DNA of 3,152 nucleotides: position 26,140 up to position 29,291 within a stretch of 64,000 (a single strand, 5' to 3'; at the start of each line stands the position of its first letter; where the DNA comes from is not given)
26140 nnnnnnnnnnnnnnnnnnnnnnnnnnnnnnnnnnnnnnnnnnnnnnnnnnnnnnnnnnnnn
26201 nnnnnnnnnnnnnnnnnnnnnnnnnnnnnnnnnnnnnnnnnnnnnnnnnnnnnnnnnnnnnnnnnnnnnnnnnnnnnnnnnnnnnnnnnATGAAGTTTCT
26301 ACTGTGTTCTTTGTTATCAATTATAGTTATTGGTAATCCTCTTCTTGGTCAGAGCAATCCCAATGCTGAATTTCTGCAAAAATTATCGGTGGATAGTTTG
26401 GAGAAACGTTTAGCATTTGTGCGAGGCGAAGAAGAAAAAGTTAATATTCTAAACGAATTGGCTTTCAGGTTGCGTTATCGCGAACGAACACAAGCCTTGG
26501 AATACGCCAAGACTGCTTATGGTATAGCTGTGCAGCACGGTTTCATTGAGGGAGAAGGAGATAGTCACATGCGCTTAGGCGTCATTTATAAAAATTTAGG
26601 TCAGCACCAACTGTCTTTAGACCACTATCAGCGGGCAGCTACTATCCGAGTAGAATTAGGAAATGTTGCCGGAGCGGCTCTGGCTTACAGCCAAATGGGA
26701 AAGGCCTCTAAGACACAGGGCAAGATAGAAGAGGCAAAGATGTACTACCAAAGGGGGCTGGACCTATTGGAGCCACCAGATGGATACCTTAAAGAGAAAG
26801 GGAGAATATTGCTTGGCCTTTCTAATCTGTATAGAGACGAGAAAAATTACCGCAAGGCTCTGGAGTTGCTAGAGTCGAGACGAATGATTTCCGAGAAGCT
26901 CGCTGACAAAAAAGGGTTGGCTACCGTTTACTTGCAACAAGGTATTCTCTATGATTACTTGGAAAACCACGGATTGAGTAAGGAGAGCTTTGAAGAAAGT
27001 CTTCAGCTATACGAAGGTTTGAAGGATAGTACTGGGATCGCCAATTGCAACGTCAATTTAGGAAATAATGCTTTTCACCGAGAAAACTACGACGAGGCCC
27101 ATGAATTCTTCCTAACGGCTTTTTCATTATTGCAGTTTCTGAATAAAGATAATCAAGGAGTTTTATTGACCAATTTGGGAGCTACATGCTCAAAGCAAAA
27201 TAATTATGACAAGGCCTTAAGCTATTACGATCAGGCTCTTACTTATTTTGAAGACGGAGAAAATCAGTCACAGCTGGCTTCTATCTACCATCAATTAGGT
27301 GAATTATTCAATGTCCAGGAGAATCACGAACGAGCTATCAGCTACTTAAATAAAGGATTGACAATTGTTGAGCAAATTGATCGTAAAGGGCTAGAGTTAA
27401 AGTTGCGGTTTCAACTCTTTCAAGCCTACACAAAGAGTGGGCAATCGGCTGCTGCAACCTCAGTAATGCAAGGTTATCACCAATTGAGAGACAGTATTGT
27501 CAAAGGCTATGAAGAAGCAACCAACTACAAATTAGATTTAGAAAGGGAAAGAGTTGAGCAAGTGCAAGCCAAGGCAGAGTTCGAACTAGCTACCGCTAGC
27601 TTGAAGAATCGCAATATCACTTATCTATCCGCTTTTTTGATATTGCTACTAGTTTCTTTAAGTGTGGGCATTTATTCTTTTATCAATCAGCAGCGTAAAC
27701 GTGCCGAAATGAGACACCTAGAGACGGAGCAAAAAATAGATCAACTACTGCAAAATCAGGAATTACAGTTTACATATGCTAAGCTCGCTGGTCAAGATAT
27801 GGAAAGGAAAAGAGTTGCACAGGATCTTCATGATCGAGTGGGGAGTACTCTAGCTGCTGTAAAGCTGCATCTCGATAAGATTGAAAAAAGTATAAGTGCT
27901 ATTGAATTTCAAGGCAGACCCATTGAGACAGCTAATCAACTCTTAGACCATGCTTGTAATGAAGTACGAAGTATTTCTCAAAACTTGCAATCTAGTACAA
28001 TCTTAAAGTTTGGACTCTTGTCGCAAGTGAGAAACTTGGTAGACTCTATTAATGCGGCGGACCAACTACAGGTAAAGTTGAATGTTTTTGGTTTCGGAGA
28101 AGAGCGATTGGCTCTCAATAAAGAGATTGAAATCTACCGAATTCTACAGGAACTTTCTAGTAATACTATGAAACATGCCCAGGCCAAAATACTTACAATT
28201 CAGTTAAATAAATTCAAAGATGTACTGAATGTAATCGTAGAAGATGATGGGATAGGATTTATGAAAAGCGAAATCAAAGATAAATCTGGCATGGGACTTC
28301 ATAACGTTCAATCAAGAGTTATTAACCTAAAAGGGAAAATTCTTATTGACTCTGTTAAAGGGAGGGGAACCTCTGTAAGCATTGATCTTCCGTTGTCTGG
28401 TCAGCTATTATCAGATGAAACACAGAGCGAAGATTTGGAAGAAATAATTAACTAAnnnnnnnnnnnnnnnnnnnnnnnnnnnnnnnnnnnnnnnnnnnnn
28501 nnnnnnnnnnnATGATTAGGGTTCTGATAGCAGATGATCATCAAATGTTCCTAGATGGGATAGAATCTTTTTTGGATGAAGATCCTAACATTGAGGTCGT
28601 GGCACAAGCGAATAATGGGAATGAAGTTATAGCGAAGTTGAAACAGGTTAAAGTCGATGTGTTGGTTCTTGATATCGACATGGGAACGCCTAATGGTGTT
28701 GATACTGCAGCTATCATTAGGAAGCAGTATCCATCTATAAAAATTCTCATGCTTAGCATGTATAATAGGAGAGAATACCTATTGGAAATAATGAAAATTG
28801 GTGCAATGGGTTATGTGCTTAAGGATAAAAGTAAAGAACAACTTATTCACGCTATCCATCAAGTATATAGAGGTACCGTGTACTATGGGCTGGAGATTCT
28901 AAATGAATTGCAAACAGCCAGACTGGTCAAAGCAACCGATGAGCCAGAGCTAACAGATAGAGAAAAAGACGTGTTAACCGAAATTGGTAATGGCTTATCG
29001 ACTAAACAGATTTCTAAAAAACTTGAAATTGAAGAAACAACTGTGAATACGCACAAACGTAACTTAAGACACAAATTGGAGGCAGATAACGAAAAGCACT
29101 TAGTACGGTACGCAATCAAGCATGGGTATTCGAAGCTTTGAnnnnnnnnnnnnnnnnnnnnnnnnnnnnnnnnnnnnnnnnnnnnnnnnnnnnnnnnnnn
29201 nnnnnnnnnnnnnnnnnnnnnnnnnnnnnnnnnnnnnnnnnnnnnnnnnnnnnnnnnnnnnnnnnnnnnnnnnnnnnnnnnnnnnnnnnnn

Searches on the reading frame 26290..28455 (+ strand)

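Call 8: search_protein_families(library=pfam, proteins=[window:26290-28455:+], max_evalue=0.001)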
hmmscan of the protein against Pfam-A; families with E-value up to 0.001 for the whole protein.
window:26290-28455:+ (721 aa): 17 families
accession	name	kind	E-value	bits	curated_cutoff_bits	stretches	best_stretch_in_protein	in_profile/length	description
PF13424.12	TPR_12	-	1.6e-33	115.2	30.1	3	253-321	5-76/77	Tetratricopeptide repeat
PF00515.34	TPR_1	-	1.6e-26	91.4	27.8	2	293-318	4-29/34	Tetratricopeptide repeat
PF07719.23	TPR_2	-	1.2e-22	78.5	27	1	293-320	4-31/34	Tetratricopeptide repeat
PF13181.12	TPR_8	-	3e-19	67.9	25.7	0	293-319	4-30/34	Tetratricopeptide repeat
PF02518.31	HATPase_c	-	8.4e-13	49.2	26.4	1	611-703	2-110/111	Histidine kinase-, DNA gyrase B-, and HSP90-like ATPase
PF14938.12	SNAP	-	1.7e-11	44.6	25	1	222-352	46-177/282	Soluble NSF attachment protein, SNAP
PF17874.7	TPR_MalT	-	1.1e-10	41.8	45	2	255-395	44-186/336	MalT-like TPR region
PF07730.19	HisKA_3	-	1.9e-10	41.6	24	1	505-569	1-66/68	Histidine kinase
PF13374.12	TPR_10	-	7.8e-10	38.9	27.5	0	293-318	5-30/42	Tetratricopeptide repeat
PF13176.12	TPR_7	-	1.9e-09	37.3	27.9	1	293-317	2-26/36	Tetratricopeptide repeat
PF13428.12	TPR_14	-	8.4e-09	35.7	23.5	0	294-317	5-28/44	Tetratricopeptide repeat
PF13432.12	TPR_16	-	8.7e-07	29.7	32.7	0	302-356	9-57/65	Tetratricopeptide repeat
PF14559.12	TPR_19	-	1.6e-06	28.8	25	0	303-338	4-40/68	Tetratricopeptide repeat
PF04212.24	MIT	-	4.8e-06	27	30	0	298-324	12-38/66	MIT (microtubule interacting and transport) domain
PF13174.12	TPR_6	-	0.00014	22.8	26.3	0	92-116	2-26/33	Tetratricopeptide repeat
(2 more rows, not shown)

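Call 88: search_protein_families(library=padloc, proteins=[window:26290-28455:+], max_evalue=0.00001)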
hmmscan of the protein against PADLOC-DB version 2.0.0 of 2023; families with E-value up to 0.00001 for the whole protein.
window:26290-28455:+ (721 aa): 1 family
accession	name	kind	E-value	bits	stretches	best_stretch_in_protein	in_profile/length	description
PDLC01169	TPR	-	2e-14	51.6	1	95-197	114-214/252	TPR repeats containing protein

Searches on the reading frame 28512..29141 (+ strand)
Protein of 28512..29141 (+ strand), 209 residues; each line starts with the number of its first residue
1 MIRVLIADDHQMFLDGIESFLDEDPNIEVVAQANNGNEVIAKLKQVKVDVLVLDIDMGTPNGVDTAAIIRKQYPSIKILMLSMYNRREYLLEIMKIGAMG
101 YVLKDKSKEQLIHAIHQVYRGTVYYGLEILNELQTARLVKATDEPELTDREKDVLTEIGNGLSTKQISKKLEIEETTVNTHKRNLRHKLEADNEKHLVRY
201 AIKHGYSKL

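Call 8: search_protein_families(library=pfam, proteins=[window:28512-29141:+], max_evalue=0.001)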
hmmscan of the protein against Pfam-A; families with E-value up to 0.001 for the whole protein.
window:28512-29141:+ (209 aa): 3 families
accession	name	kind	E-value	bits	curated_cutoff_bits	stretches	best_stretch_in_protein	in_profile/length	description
PF00072.30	Response_reg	-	1.3e-25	90.2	30.2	1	4-115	1-110/111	Response regulator receiver domain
PF00196.25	GerE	-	4.2e-18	65.2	23.5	1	147-201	3-57/57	Bacterial regulatory proteins, luxR family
PF08281.18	Sigma70_r4_2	-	0.00019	21.5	25.7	1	146-184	10-49/54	Sigma-70, region 4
